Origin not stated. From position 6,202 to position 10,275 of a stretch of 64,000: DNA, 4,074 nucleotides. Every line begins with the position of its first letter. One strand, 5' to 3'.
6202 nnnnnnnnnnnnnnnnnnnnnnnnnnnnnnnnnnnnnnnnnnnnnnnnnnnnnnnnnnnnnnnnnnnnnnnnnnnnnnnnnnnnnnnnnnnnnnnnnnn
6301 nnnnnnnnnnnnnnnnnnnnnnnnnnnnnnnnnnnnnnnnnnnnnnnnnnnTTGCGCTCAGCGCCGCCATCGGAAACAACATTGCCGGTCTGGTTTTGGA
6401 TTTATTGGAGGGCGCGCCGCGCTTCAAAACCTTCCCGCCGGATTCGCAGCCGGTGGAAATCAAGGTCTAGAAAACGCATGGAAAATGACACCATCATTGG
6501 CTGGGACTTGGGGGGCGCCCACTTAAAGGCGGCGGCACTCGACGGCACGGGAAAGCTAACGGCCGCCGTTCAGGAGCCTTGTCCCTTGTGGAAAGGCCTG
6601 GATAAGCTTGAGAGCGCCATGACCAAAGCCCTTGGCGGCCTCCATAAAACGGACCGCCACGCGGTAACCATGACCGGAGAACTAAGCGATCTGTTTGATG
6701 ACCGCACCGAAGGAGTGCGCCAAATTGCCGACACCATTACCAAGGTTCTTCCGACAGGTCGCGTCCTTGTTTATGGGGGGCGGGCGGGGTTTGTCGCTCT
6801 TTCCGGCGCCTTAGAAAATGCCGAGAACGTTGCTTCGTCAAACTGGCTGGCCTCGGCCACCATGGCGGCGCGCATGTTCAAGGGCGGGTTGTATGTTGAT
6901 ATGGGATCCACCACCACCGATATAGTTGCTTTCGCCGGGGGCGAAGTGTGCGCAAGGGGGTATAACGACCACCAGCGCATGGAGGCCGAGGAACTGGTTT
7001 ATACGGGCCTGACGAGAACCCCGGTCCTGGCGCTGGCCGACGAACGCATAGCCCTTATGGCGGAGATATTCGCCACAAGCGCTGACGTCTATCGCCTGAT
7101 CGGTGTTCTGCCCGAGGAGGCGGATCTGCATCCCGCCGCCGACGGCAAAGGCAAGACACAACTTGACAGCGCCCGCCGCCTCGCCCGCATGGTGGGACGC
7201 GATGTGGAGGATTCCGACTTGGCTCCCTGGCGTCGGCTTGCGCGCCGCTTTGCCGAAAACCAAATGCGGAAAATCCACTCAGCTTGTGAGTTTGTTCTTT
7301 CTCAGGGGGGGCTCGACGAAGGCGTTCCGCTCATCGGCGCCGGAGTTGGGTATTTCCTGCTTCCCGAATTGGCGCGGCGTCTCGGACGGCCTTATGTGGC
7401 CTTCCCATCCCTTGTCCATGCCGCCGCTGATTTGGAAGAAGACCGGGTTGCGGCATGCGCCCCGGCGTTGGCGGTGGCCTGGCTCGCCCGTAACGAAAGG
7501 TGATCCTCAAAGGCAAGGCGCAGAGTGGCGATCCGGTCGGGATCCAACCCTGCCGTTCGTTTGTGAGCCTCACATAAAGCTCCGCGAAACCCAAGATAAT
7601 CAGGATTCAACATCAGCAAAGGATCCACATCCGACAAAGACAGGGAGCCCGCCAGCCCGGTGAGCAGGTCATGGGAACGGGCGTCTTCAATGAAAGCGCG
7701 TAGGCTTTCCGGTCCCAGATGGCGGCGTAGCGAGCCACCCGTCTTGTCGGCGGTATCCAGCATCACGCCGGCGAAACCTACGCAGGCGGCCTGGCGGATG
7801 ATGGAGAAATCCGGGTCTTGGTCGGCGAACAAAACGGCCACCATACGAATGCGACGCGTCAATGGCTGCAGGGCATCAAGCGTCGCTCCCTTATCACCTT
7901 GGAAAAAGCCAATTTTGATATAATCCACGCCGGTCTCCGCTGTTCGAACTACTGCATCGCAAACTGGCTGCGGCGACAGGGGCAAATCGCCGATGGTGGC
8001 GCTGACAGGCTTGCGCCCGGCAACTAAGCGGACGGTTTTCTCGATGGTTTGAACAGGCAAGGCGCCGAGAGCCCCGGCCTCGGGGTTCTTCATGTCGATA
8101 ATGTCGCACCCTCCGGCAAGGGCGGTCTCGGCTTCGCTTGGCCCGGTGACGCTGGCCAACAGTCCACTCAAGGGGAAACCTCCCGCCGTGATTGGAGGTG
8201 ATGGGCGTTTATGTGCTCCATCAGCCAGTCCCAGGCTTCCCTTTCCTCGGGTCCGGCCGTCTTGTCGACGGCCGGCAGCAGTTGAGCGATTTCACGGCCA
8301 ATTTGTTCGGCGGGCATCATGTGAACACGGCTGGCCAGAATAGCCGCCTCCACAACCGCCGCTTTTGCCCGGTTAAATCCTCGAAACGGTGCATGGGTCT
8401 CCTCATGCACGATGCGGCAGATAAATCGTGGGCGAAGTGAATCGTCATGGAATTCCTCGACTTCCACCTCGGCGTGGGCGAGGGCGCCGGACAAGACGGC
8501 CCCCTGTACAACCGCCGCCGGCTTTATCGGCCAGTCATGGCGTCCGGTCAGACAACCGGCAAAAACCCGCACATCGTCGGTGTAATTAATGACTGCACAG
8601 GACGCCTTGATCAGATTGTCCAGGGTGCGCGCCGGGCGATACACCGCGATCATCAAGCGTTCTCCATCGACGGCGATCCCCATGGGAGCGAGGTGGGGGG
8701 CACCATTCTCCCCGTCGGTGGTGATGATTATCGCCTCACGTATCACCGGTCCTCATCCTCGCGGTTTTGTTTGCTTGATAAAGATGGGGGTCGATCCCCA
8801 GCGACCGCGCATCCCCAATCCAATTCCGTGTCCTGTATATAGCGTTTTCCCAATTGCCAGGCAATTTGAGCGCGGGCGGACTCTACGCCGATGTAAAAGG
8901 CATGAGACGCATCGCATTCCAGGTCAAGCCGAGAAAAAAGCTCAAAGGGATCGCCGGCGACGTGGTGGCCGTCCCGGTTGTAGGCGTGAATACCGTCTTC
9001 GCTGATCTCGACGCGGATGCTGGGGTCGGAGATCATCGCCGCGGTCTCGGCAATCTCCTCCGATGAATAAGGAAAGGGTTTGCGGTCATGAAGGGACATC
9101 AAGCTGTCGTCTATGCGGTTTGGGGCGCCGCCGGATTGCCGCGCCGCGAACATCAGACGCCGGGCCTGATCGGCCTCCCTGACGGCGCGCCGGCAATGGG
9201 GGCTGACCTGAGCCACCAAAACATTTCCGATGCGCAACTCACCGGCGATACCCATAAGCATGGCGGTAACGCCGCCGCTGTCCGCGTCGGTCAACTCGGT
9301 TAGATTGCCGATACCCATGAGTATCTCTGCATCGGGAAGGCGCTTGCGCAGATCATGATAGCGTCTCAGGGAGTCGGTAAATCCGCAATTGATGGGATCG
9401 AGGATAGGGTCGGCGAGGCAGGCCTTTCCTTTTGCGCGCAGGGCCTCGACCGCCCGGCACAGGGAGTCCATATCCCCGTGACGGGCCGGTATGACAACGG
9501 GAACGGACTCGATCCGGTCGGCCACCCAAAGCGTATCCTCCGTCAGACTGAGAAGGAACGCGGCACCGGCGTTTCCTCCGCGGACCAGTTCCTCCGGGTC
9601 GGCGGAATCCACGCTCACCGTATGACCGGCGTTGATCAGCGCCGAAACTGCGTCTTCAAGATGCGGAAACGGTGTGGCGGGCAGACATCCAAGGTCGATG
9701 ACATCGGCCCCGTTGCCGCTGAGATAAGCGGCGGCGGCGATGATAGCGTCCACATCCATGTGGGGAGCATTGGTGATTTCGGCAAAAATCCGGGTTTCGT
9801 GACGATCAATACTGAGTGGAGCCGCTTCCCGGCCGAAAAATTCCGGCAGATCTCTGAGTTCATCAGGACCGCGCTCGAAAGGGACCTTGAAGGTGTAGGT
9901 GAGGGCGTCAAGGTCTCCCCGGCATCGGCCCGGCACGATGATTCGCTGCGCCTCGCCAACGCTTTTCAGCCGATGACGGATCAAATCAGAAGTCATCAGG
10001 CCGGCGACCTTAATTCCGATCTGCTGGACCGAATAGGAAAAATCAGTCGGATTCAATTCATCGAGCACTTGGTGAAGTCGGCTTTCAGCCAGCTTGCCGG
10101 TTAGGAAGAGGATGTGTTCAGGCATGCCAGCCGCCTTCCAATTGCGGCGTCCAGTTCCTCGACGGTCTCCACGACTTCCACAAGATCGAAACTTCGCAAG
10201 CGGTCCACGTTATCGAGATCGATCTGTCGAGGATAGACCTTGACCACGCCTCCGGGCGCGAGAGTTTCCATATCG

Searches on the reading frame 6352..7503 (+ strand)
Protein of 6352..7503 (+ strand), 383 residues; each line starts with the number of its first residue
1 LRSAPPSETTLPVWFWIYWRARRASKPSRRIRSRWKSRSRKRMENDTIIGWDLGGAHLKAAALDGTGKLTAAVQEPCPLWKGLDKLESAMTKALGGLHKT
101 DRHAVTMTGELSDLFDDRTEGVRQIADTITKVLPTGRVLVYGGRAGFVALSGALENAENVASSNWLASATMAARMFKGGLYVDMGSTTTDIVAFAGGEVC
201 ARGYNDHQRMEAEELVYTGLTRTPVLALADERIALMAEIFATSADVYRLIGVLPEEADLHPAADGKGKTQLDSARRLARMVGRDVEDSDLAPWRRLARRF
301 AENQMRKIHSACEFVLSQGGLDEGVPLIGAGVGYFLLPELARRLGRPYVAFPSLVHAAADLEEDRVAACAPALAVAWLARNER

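Call 8: search_protein_families(library=pfam, proteins=[window:6352-7503:+])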
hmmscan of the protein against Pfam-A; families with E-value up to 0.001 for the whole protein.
window:6352-7503:+ (383 aa): 1 family
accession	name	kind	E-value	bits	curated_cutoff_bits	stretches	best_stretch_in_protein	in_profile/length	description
PF01968.24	Hydantoinase_A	-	3.1e-18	66.5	22.9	1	103-350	3-269/291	Hydantoinase/oxoprolinase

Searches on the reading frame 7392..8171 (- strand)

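Call 8: search_protein_families(library=pfam, proteins=[window:7392-8171:-])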
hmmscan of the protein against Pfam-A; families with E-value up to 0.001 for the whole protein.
window:7392-8171:- (259 aa): 1 family
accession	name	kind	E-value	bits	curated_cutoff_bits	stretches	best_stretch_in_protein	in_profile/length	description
PF04476.19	4HFCP_synth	-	2.1e-72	244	22.4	1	4-217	1-227/228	4-HFC-P synthase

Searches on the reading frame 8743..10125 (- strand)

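Call 8: search_protein_families(library=pfam, proteins=[window:8743-10125:-])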
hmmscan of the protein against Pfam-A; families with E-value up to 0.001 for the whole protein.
window:8743-10125:- (460 aa): 2 families
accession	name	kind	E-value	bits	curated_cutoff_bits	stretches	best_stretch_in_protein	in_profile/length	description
PF20123.4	DUF6513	-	7.3e-37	126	23.9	1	3-88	1-86/86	Family of unknown function (DUF6513)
PF14251.12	PterinBD-DUF4346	-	0.00021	22.4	29.6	1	405-432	59-86/86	PterinBD-DUF4346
